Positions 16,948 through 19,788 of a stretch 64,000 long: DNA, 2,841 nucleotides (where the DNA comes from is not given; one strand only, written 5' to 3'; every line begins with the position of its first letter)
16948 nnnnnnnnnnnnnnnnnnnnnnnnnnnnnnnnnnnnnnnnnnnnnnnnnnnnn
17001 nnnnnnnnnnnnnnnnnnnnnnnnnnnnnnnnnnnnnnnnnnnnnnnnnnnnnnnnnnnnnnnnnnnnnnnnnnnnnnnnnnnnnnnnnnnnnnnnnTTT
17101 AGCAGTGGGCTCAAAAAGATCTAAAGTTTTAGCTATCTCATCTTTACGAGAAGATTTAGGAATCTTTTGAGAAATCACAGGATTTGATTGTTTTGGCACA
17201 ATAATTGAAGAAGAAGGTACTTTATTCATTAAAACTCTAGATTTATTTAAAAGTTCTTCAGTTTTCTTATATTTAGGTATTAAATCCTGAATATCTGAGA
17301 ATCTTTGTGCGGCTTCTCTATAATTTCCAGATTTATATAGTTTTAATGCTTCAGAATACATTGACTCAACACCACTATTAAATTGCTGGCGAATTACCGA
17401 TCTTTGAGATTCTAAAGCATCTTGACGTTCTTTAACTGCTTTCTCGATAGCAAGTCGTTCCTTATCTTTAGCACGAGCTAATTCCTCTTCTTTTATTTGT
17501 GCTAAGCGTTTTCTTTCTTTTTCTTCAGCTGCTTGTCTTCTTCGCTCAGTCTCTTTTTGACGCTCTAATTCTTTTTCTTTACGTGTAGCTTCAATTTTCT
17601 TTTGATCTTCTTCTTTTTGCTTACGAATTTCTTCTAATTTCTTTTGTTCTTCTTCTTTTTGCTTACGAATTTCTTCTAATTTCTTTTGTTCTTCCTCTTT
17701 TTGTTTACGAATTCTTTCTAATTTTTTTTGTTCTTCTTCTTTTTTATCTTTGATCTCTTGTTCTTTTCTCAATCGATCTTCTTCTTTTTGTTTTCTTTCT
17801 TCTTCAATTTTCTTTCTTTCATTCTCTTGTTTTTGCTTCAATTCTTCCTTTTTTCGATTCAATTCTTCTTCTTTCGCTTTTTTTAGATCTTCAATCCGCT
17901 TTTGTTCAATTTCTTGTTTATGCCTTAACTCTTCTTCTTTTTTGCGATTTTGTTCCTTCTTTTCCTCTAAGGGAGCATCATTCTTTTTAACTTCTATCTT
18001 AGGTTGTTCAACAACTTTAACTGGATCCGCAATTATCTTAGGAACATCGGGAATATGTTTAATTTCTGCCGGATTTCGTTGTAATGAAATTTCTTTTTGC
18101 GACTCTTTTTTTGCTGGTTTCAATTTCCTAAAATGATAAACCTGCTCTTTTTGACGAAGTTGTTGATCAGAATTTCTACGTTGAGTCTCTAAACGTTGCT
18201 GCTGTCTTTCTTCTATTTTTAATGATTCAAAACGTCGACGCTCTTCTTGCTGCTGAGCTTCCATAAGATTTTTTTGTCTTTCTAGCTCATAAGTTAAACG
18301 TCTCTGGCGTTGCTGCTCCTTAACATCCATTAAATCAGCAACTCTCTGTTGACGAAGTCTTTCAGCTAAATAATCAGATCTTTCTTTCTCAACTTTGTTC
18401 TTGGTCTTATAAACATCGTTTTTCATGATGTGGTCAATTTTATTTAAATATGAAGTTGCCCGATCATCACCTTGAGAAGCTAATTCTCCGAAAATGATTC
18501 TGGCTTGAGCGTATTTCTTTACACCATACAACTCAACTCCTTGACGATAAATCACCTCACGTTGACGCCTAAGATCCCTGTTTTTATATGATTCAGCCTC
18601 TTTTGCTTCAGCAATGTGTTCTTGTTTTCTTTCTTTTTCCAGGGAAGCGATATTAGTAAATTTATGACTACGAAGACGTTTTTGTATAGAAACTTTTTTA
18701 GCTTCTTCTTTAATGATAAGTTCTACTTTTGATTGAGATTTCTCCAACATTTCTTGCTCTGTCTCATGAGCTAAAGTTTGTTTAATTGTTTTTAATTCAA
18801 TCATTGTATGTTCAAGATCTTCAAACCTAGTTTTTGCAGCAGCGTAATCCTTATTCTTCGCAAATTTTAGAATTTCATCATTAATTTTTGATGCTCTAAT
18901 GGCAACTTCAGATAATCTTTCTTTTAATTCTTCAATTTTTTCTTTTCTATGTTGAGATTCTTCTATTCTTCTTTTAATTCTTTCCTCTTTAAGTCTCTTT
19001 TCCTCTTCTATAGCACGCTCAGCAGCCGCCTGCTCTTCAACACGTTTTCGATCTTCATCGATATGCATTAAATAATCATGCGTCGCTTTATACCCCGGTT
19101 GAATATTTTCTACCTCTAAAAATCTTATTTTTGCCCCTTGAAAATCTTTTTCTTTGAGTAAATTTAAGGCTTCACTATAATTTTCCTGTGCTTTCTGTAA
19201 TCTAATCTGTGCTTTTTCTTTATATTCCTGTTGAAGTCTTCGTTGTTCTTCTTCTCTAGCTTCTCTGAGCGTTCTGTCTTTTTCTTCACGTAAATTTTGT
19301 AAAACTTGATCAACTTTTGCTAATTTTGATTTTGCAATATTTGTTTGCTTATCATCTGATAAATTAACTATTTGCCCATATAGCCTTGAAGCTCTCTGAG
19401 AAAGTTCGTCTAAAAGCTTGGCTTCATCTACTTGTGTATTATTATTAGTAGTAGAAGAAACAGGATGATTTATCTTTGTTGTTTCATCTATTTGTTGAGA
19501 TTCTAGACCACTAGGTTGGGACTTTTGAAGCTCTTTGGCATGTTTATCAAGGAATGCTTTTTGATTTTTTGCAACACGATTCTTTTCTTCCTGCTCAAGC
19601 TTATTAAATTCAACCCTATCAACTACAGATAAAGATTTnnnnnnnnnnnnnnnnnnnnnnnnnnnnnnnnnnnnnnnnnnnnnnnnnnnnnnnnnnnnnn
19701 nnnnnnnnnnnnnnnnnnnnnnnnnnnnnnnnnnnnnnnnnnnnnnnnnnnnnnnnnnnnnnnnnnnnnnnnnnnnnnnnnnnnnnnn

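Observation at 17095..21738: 1547-aa secreted Lys/Glu-rich coiled-coil protein with eight dispersed TPR-like modules and in-frame tandem DNA repeats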

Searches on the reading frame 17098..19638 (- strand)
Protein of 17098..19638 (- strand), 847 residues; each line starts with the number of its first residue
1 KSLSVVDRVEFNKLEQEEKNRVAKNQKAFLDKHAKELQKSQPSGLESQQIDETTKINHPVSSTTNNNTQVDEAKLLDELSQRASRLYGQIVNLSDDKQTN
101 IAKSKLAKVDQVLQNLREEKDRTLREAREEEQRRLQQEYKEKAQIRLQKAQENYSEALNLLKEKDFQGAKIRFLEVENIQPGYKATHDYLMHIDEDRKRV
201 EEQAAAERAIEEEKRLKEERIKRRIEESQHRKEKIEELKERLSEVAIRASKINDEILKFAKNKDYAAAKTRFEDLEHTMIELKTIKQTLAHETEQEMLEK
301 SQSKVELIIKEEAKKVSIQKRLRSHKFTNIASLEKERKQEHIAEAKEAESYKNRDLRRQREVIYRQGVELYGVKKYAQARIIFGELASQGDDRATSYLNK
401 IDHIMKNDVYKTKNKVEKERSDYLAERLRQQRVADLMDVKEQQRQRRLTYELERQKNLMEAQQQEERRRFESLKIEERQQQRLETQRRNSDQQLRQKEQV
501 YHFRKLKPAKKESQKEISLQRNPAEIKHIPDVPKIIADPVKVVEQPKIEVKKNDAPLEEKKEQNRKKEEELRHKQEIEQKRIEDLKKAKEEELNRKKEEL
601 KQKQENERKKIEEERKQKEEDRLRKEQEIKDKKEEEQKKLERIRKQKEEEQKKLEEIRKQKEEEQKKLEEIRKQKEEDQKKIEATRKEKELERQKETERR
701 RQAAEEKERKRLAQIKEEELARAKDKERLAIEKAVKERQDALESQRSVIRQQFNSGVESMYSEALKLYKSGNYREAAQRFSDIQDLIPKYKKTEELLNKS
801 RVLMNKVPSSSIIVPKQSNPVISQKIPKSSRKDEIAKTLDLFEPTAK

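Call 45: predict_structure(alignment_id=A2)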
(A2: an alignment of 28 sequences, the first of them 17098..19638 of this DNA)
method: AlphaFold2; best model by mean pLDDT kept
length: 847 residues; sequences in the alignment: 28
mean_pLDDT: 69.6   pTM: 0.29
mean pLDDT of the five models: 69.6, 65.9, 65.8, 63.9, 63.1
residues with pLDDT >= 90: 67; 70-90: 441; 50-70: 177; < 50: 162
segments of 3 or more residues with pLDDT < 50: 2-13, 20-22, 24-41, 43-67, 329-345, 505-529, 534-538, 540-545, 547-560, 562-566, 808-813, 815-819, 821-829
pLDDT, mean of each block of 10 residues (from residue 1): 47 49 47 40 35 34 46 59 63 59 65 69 70 75 86 94 91 93 90 88 79 78 81 87 88 87 83 86 85 83 76 72 54 46 49 72 90 89 88 89 81 77 82 82 82 83 82 78 75 67 46 37 41 41 37 37 48 56 56 64 74 77 76 75 72 70 71 68 71 77 76 73 70 71 76 86 89 88 88 89 65 43 44 56 49
secondary structure, 60 per line:
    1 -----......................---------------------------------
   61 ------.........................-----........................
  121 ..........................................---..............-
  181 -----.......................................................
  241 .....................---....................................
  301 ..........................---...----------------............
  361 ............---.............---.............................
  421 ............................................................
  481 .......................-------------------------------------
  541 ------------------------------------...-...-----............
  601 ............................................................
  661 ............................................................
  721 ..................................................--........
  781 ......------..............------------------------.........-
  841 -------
elements in order (helices of 4 or more, strands of 3 or more residues): H6-27 H67-91 H97-162 H166-179 H186-261 H265-326 H349-372 H376-388 H392-503 H589-770 H773-786 H793-806 H831-839

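Call 66: fold_search(model_id=the predicted structure, library=pdb)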
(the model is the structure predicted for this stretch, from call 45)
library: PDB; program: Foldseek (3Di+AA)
matches with E <= 10: 366; with E <= 0.001: 0
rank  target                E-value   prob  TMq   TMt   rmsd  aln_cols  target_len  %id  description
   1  1kt1                  2.4e-01  0.96  0.08  0.18  26.1       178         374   14  Structure of the Large FKBP-like Protein, FKBP51, Involved in Steroid Receptor Complexes (released 2003-02-04)
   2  6v8e_A                5.2e-01  1.00  0.05  0.37   1.0        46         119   24  Computationally designed C3-symmetric homotrimer from TPR repeat protein (released 2020-08-12)
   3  9ivk_A                5.2e-01  0.33  0.08  0.21  60.7       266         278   15  cryo-EM structure of a tmFAP (released 2024-11-20)
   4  2ho1_A                6.1e-01  0.35  0.06  0.22  36.7       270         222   14  Functional Characterization of Pseudomonas Aeruginosa pilF (released 2006-07-25)
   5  5omp                  7.2e-01  0.82  0.08  0.17  26.0       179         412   14  Human FKBP5 protein (released 2017-11-08)
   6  6v8e_B                8.0e-01  1.00  0.05  0.38   1.0        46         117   24  Computationally designed C3-symmetric homotrimer from TPR repeat protein (released 2020-08-12)
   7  2fi7_A                8.0e-01  0.33  0.06  0.22  36.4       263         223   13  Crystal Structure of PilF : Functional implication in the type 4 pilus biogenesis in Pseudomonas aeruginosa (released 2006-06-28)
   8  4cgq_A                8.5e-01  0.92  0.06  0.51  17.1        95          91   12  Full length Tah1 bound to HSP90 peptide SRMEEVD (released 2014-12-17)
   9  6v8e_D                1.1e+00  1.00  0.06  0.38   1.0        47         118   23  Computationally designed C3-symmetric homotrimer from TPR repeat protein (released 2020-08-12)
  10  5njx_A                1.1e+00  0.63  0.07  0.15  25.7       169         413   14  Human FKBP51 protein in complex with C-terminal peptide of Human HSP 90-alpha (released 2017-11-08)
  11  6b85_A                1.1e+00  0.75  0.09  0.28  10.3       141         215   18  Crystal structure of transmembrane protein TMHC4_R (released 2018-03-14)
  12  6vfh_A                1.3e+00  0.99  0.06  0.38   1.0        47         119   23  De novo designed tetrahedral nanoparticle T33_dn10 (released 2020-08-12)
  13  5hrz                  1.3e+00  0.99  0.06  0.38   1.0        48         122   23  Computationally Designed Trimer 1na0C3_3 (released 2017-04-12)
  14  9hre_B                1.4e+00  0.98  0.06  0.46   1.5        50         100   18  Peptide-substrate-binding (PSB) domain of human type I collagen prolyl 4-hydroxylase complexed with Pro-Hyp-Gly-Pro-Al (released 2025-09-24)
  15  2vgy                  1.5e+00  0.99  0.06  0.36   1.5        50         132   28  Crystal structure of the Yersinia enterocolitica Type III Secretion Translocator Chaperone SycD (alternative dimer) (released 2007-12-04)
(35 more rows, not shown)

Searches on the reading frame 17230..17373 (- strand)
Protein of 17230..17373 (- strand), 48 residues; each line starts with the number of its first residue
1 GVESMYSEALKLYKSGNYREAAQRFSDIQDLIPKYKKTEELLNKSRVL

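Call 61: search_protein_families(library=pfam, proteins=[window:17230-17373:-], max_evalue=1)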
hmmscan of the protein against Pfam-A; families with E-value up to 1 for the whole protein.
seq(48 aa): 2 families
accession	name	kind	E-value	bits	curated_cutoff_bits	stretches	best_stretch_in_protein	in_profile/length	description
PF07719.23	TPR_2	-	0.035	14.7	27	1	3-33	2-32/34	Tetratricopeptide repeat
PF06069.16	PerC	-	0.16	12.6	22.6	1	9-43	7-41/90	PerC transcriptional activator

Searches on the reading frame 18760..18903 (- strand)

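Call 61: search_protein_families(library=pfam, proteins=[window:18760-18903:-], max_evalue=1)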
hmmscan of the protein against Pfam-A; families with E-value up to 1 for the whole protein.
seq(48 aa): 2 families
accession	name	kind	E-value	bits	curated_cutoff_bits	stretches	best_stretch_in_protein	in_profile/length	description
PF07303.18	Occludin_ELL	-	0.026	15.7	31.2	1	4-43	59-95/101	Occludin homology domain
PF09577.15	Spore_YpjB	-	0.034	14.4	24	1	6-44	6-44/230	Sporulation protein YpjB (SpoYpjB)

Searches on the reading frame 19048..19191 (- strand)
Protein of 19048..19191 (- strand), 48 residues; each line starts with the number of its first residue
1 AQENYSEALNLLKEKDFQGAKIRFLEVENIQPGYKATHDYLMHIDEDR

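Call 61: search_protein_families(library=pfam, proteins=[window:19048-19191:-], max_evalue=1)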
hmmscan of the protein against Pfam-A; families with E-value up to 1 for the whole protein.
seq(48 aa): 0 families
